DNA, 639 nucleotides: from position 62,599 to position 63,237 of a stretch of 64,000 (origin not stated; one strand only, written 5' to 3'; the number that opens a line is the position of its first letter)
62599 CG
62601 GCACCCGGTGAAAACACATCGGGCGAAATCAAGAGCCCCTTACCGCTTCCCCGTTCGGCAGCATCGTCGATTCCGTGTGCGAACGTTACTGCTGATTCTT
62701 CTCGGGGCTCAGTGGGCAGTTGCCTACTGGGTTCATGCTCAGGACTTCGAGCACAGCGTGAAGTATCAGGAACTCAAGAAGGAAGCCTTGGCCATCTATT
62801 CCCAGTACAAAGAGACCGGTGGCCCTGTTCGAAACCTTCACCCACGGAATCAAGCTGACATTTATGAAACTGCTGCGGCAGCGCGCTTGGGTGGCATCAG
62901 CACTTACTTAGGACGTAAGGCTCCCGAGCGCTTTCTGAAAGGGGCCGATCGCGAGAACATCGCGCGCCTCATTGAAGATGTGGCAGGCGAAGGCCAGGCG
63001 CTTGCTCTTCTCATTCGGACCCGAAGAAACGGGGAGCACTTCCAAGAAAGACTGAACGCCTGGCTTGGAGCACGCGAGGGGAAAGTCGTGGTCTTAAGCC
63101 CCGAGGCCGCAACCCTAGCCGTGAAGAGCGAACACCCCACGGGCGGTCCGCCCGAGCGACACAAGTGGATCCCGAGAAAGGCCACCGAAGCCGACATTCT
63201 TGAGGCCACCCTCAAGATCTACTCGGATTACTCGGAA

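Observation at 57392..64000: Tandem array of at least five paralogous secreted proteins built from a reiterated ~110-aa helical module of no family I recognise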

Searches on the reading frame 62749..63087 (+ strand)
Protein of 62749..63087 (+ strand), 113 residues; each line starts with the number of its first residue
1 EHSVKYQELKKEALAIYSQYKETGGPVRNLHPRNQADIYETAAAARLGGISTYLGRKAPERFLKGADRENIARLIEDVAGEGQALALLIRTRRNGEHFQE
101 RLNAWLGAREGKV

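Call 18: search_protein_representatives(alignment_id=A1)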
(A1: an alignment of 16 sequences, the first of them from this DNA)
Query: 16 sequences, 113 profile positions. Proteins with E-value up to 0.001 (for the whole library): 13; up to 1e-10: 8; up to 1e-30: 8. The best 13 are listed.
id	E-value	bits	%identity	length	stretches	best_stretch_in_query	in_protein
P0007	1.1e-179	602.2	-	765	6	2-112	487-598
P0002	5.0e-131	445.5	-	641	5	2-112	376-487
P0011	1.0e-94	328.5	-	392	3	3-112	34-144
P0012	2.5e-72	256.4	-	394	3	2-112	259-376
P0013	1.5e-66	237.8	-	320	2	2-111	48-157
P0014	1.9e-57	208.5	-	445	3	4-111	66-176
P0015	8.0e-56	203.2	-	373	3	2-110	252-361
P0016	1.9e-41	156.9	-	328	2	8-110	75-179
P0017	2.5e-07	46.9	-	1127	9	42-93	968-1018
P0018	6.8e-06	42.3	-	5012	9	3-81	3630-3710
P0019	2.9e-04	37.1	-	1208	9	35-73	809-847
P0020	4.5e-04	36.5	-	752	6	35-78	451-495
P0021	9.3e-04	35.5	-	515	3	49-87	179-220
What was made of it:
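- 8 clusters among 1.84 billion representatives (call 18).
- Tried and rejected: The exhaustive representative search (call 18) replaced it.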

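Call 21: find_homologous_proteins(query=A1, max_evalue=0.001)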
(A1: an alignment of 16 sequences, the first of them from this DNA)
Query A1 (16 sequences) (113 aa, profile of the alignment): 1 proteins with E <= 0.001 among 2818 candidates.
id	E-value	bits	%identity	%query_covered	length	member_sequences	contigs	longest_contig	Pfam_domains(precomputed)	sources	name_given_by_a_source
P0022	1.4e-34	136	100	32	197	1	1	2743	-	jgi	jgi:hypothetical protein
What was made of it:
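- Tried and rejected: It returned only one fragment (call 21) and was uninformative.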

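Call 26: search_solved_structures(query=A2, max_evalue=10, show_alignments=3)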
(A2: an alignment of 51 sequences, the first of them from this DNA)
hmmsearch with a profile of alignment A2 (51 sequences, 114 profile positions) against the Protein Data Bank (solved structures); distinct sequences matched with E-value up to 10: 8.
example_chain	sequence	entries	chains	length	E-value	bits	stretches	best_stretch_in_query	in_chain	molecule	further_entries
1o3x_A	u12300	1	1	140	0.036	17.4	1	63-108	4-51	ADP-ribosylation factor binding protein GGA1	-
1naf_A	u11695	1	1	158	0.039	17.3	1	62-108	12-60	ADP-ribosylation factor binding protein GGA1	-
1nwm_X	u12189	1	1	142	0.044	17.1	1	63-108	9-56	ADP-ribosylation factor binding protein GGA1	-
1au7_A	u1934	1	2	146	0.054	16.8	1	50-113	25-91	PROTEIN PIT-1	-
1oxz_A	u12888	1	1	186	0.089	16.1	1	63-108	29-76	ADP-ribosylation factor binding protein GGA1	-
2r2v_A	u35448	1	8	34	0.25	14.7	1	47-78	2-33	GCN4 leucine zipper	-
2rrd_A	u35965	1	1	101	1.1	12.6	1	3-29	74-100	HRDC domain from Bloom syndrome protein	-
2kv2_A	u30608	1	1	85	1.9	11.9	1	3-28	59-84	Bloom syndrome protein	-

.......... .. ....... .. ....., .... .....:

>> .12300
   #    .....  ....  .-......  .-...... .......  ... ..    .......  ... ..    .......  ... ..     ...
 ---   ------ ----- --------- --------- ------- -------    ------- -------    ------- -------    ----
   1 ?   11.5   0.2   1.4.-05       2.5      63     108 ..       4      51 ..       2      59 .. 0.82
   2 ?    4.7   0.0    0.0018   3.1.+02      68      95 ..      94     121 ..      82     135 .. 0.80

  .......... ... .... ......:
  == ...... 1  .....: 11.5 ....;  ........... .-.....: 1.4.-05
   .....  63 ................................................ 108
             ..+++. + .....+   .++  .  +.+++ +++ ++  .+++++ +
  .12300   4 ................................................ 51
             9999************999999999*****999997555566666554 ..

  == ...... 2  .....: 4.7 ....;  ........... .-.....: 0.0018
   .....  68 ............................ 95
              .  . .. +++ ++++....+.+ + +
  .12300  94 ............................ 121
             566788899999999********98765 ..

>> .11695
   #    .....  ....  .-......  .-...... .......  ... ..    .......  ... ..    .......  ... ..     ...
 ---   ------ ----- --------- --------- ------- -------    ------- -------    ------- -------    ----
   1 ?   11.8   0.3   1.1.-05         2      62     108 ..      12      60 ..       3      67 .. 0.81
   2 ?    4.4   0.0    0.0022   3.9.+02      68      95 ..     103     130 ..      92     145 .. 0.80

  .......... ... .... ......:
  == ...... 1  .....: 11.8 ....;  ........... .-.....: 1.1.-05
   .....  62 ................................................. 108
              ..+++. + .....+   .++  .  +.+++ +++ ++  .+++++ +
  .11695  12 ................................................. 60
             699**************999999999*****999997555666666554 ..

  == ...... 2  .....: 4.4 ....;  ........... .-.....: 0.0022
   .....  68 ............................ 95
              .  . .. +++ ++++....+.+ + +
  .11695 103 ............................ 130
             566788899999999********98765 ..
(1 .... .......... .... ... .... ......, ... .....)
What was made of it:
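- The PDB profile search finds no TPR (call 26).
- Tried and rejected: A module-profile search gave only chance-level hits, such as the GGA1 GAT domain at E 0.036 (call 26).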

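Call 33: find_encoding_contigs(protein=P0015, flank=10000, max_places=3)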
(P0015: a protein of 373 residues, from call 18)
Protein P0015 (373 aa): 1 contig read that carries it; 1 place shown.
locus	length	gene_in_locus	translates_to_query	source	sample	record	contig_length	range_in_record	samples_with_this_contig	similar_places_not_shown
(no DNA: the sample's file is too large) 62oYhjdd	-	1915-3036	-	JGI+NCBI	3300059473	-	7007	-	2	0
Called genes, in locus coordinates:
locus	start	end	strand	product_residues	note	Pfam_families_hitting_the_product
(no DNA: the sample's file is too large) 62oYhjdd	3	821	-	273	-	?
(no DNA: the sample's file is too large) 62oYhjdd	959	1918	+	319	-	-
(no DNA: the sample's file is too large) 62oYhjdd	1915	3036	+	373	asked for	-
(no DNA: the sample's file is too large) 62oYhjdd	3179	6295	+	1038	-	-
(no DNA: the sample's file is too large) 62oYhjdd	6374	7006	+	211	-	?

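Call 34: find_encoding_contigs(protein=P0014, flank=10000, max_places=3)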
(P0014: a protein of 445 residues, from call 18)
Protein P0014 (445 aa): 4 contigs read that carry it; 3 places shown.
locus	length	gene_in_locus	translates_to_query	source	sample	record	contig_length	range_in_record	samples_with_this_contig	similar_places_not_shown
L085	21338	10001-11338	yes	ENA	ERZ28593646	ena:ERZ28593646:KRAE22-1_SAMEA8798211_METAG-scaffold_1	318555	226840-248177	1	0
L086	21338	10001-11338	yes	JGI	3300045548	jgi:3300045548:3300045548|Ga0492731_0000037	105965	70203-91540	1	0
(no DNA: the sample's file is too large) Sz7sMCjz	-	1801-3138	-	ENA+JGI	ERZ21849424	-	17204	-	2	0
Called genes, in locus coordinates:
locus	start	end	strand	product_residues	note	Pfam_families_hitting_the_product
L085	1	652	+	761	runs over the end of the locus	-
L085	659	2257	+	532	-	-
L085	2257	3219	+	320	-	-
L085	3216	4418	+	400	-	-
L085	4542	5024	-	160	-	-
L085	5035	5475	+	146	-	-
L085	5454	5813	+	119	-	-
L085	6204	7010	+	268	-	-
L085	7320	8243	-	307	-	PF01370:Epimerase (faint), PF05368:NmrA, PF13460:NAD_binding_10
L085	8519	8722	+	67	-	-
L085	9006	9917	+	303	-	-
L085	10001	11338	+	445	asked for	-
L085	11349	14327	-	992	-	-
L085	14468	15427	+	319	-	-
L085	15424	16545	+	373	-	-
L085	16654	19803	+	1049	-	-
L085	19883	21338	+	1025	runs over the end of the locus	-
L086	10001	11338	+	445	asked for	-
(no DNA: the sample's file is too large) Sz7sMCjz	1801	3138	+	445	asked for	-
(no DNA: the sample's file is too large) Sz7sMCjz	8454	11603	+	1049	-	-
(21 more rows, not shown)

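Call 42: predict_structure(alignment_id=A2)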
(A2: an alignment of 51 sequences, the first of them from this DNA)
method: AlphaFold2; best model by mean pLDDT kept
length: 113 residues; sequences in the alignment: 51
mean_pLDDT: 94.2   pTM: 0.86
mean pLDDT of the five models: 94.2, 93.8, 93.2, 93.1, 93.1
residues with pLDDT >= 90: 99; 70-90: 12; 50-70: 2; < 50: 0
segments of 3 or more residues with pLDDT < 50: none
pLDDT, mean of each block of 10 residues (from residue 1): 88 98 94 95 97 95 92 96 97 96 96 71
secondary structure, 60 per line:
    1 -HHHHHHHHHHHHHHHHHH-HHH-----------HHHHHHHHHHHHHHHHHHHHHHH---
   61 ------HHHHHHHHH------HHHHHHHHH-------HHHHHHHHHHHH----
elements in order: H2-19 H35-57 H67-75 H82-90 H98-109
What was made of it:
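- On Spectrin repeat: The model has five helices (call 42).
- AlphaFold2 on 51 non-redundant modules gives pLDDT 94.2 and pTM 0.86, with five helices (call 42). The fold prediction is highly confident (call 42).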

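Call 58: fold_search(model_id=the predicted structure, library=pdb)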
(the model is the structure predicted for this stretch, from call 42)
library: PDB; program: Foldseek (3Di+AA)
matches with E <= 10: 81; with E <= 0.001: 0
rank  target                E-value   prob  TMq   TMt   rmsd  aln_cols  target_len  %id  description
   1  8hdu_A                2.4e+00  0.18  0.39  0.31   6.6       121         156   13  De novo design cavitated protein without predefined topology (released 2023-01-18)
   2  2gnv_B                2.8e+00  0.07  0.23  0.18  12.1       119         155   12  Crystal structure of non-symbiotic plant hemoglobin from rice, B10 mutant F40L (released 2006-04-25)
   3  8hdu_C                3.0e+00  0.15  0.38  0.31   6.6       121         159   13  De novo design cavitated protein without predefined topology (released 2023-01-18)
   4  6b4l_A                3.0e+00  0.07  0.27  0.23  10.5       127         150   12  Crystal structure of MCL-1 in complex with a BIM competitive inhibitor (released 2017-10-04)
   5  2qup                  3.3e+00  0.12  0.31  0.30  10.6       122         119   15  Crystal structure of uncharacterized protein BH1478 from Bacillus halodurans (released 2007-08-21)
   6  6t5f_A                3.7e+00  0.14  0.36  0.21  11.1       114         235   13  Human 14-3-3 sigma fused to the StARD1 peptide including phosphoserine-195 (released 2020-11-18)
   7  6jou_G                3.7e+00  0.11  0.30  0.32  10.1        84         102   18  Crystal structure of the human nucleosome containing H2A.Z.1 S42R (released 2020-03-25)
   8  8dz8_F                3.9e+00  0.14  0.34  0.38   8.3       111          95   13  Neoleukin 4, a de novo designed IL-4 mimetic (released 2023-03-29)
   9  8gym_SB               3.9e+00  0.02  0.19  0.09  14.6       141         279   13  Cryo-EM structure of Tetrahymena thermophila respiratory mega-complex MC IV2+(I+III2+II)2 (released 2023-06-14)
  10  3j9j_A                4.1e+00  0.09  0.32  0.14   9.7       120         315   11  Structure of the capsaicin receptor, TRPV1, determined by single particle electron cryo-microscopy (released 2015-09-02)
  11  4zq0_B                4.3e+00  0.10  0.32  0.19  11.2       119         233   14  crystal structure of Giardia 14-3-3 in complex with the phosphopeptide A8Ap (released 2016-03-30)
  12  5by9_D                4.3e+00  0.08  0.31  0.19  11.4       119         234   14  The crystal structure of polyglycilated 14-3-3 protein from Giardia intestinalis (released 2016-04-27)
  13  7l2r_C                4.5e+00  0.12  0.36  0.09   9.2       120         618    8  Cryo-EM structure of DkTx-bound minimal TRPV1 at the pre-open state (released 2021-09-22)
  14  2xj7_B                4.5e+00  0.07  0.25  0.08   9.6       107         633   12  BtGH84 in complex with 6-acetamido-6-deoxy-castanospermine (released 2010-09-29)
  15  7lpc_A                4.7e+00  0.13  0.37  0.13   8.6       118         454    8  Cryo-EM structure of full-length TRPV1 at 48 degrees Celsius (released 2021-07-28)
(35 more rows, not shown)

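Call 59: fold_search(model_id=the predicted structure, library=viral)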
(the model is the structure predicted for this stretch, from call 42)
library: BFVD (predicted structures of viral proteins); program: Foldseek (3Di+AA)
matches with E <= 10: 38; with E <= 0.001: 0
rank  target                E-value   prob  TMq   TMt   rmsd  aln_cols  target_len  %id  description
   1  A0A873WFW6            1.0e+00  0.14  0.24  0.22  15.8       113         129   10  Uncharacterized protein [Klebsiella phage Miami]
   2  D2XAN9                1.7e+00  0.23  0.38  0.29  12.8       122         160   16  Uncharacterized protein [Marseillevirus marseillevirus]
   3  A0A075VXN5            2.9e+00  0.07  0.24  0.19  10.3       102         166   14  Rep_38.A5 [Diadegma fenestrale ichnovirus]
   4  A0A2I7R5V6            3.4e+00  0.10  0.27  0.31  10.3       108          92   17  (no name in the UniProt tables at hand)
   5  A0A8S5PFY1            3.4e+00  0.04  0.19  0.18  17.0       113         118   19  Uncharacterized protein [Siphoviridae sp. ctWKa2]
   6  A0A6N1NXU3            3.6e+00  0.06  0.24  0.15  12.5       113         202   12  Putative orfan [Tupanvirus soda lake]
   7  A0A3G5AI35            3.6e+00  0.06  0.23  0.09  12.8       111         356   12  Uncharacterized protein [Sylvanvirus sp.]
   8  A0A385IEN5            3.8e+00  0.13  0.32  0.31   9.0       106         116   13  (no name in the UniProt tables at hand)
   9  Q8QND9                4.2e+00  0.20  0.41  0.20   9.7       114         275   10  EsV-1-140 [Ectocarpus siliculosus virus 1 (isolate New Zealand/Kaikoura/1988)]
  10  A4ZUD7                4.4e+00  0.08  0.29  0.24  11.0       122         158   19  Uncharacterized protein ORF158 [Acidianus bottle-shaped virus (isolate Italy/Pozzuoli)]
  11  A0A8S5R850            4.6e+00  0.06  0.26  0.33  18.4        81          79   16  Membrane-anchored junction protein [virus sp. ctnRj46]
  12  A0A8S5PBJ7            4.6e+00  0.06  0.24  0.22  12.9       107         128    9  Holin [Siphoviridae sp. ctCeQ13]
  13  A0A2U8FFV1            5.1e+00  0.07  0.29  0.10  10.6        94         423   17  (no name in the UniProt tables at hand)
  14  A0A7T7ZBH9            5.1e+00  0.06  0.23  0.21  12.5       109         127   12  (no name in the UniProt tables at hand)
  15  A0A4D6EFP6            5.4e+00  0.05  0.26  0.13  21.3       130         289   12  Uncharacterized protein [Pandoravirus celtis]
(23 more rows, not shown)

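Call 60: search_protein_families(library=pfam, proteins=[L085:11349-14330:-, L085:16654-19803:+, L085:9006-9917:+, L085:6165-7010:+, L085:5454-5813:+], max_evalue=0.1)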
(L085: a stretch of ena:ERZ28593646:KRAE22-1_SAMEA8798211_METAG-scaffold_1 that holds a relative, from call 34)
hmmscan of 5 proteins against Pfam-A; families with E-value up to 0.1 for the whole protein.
L085:11349-14330:- (993 aa): 0 families

L085:16654-19803:+ (1049 aa): 1 family
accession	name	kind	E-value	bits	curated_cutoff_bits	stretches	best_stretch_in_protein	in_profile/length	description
PF14023.12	Bestrophin-like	-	0.013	15.5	32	0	818-901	57-133/232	Bestrophin-like domain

L085:9006-9917:+ (303 aa): 0 families

L085:6165-7010:+ (281 aa): 0 families

L085:5454-5813:+ (119 aa): 0 families

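Call 61: search_solved_structures(query=L085:11349-14330:-, max_evalue=1)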
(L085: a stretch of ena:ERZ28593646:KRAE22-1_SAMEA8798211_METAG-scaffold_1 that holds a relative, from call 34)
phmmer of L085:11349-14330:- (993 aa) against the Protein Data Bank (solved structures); distinct sequences matched with E-value up to 1: 1.
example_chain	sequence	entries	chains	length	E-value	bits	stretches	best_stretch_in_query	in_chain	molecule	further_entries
8cok_A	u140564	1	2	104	0.2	13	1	810-889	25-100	Inhibitor of growth protein 3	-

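Call 64: search_protein_families(library=pfam, alignment_id=A2, max_evalue=1)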
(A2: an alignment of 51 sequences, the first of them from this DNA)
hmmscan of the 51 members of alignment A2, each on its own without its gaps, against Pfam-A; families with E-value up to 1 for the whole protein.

A. member 1, seq(113 aa): 1 family
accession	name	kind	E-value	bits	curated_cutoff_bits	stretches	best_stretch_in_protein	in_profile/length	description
PF02758.22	PYRIN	-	0.12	13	22.9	1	57-91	31-65/76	PAAD/DAPIN/Pyrin domain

B. families by the number of members that match (of 51 scanned): 12 families
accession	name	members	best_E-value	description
PF22841.2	CATSPERE_NTD1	2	0.085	CATSPERE first N-terminal domain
PF02324.22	Glyco_hydro_70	1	0.033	Glycosyl hydrolase family 70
PF10025.14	DUF2267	1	0.079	Uncharacterized conserved protein (DUF2267)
PF11333.13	DUF3135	1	0.098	Protein of unknown function (DUF3135)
PF20901.3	Sf6_terminase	1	0.11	Bacteriophage Sf6, terminase small subunit-like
PF16025.10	CaM_bind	1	0.11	Calcium-dependent calmodulin binding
PF02758.22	PYRIN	1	0.12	PAAD/DAPIN/Pyrin domain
PF07618.16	DUF1580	1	0.12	Protein of unknown function (DUF1580)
PF01115.22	F_actin_cap_B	1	0.14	F-actin capping protein, beta subunit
PF13337.12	BrxL_ATPase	1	0.16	Lon-like protease BrxL-like, ATPase domain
PF22135.1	Cwp8_D3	1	0.25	Cell wall binding protein Cwp8 domain 3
PF08180.16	BAGE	1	0.88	B melanoma antigen family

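Call 74: find_homologous_proteins(query=L085:11349-14330:-, max_evalue=0.001)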
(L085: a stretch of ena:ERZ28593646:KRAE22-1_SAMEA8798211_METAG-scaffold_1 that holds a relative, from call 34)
Query L085:11349-14330:- (993 aa): 7 proteins with E <= 0.001 among 8000 candidates.
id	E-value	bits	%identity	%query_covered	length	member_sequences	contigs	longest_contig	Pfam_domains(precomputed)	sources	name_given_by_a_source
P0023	0.0e+0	2183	100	100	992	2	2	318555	-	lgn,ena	-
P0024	0.0e+0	1885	85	100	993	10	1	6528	-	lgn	-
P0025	0.0e+0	1802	81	100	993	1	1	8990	-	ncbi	-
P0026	0.0e+0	1745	79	100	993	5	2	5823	-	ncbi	-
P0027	6.0e-136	473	33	99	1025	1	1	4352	-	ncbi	-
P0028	6.7e-135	470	33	98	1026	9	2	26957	-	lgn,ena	-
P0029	9.6e-135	469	32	98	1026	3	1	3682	-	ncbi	-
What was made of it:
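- Both families are confined to the same lineage (calls 18, 74).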

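Call 77: search_protein_families(library=padloc, proteins=[L085:11349-14330:-, L085:16654-19803:+, L085:9006-9917:+], max_evalue=0.1)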
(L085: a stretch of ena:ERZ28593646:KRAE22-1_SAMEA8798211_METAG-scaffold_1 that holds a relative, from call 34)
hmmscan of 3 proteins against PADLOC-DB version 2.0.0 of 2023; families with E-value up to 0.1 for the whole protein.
L085:11349-14330:- (993 aa): 1 family
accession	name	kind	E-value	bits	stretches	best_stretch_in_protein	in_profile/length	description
PDLC00069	GajA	-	0.041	10.3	1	740-842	173-277/687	AAA ATPase domain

L085:16654-19803:+ (1049 aa): 0 families

L085:9006-9917:+ (303 aa): 0 families

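Call 78: search_protein_families(library=phrogs, proteins=[L085:11349-14330:-, L085:16654-19803:+, L085:9006-9917:+], max_evalue=0.1)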
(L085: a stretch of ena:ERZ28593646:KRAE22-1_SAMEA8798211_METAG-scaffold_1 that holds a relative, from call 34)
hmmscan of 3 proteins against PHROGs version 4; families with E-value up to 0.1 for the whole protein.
L085:11349-14330:- (993 aa): 1 family
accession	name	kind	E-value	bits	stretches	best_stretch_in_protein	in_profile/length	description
phrog_14076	-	transcription regulation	0.016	16.8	1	253-297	9-52/86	transcriptional regulator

L085:16654-19803:+ (1049 aa): 0 families

L085:9006-9917:+ (303 aa): 0 families

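Call 88: search_solved_structures(query=A6, max_evalue=1, show_alignments=2)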
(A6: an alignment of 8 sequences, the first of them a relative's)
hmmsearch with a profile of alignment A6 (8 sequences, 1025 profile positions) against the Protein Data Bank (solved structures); distinct sequences matched with E-value up to 1: 1.
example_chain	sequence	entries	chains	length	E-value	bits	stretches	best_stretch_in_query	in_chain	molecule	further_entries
4aez_B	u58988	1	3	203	0.73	10.8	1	925-1020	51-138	MITOTIC SPINDLE CHECKPOINT COMPONENT MAD2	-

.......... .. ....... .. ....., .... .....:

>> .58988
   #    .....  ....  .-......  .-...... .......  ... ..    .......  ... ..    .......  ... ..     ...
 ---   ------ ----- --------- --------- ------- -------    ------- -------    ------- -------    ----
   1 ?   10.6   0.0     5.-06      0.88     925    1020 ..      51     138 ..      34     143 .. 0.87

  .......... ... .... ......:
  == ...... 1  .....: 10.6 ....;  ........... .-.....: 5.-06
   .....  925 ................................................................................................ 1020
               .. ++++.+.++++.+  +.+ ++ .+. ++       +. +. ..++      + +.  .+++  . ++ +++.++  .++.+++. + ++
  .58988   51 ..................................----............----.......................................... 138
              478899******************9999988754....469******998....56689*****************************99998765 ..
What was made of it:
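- The HExxH proteins have no family or structure match, so even their protease nature is inferred (calls 60, 61, 88).
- Tried and rejected: The 993, 1049, 303, 281, 119 and 82-aa proteins have no family or PDB match (calls 60, 61, 88).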
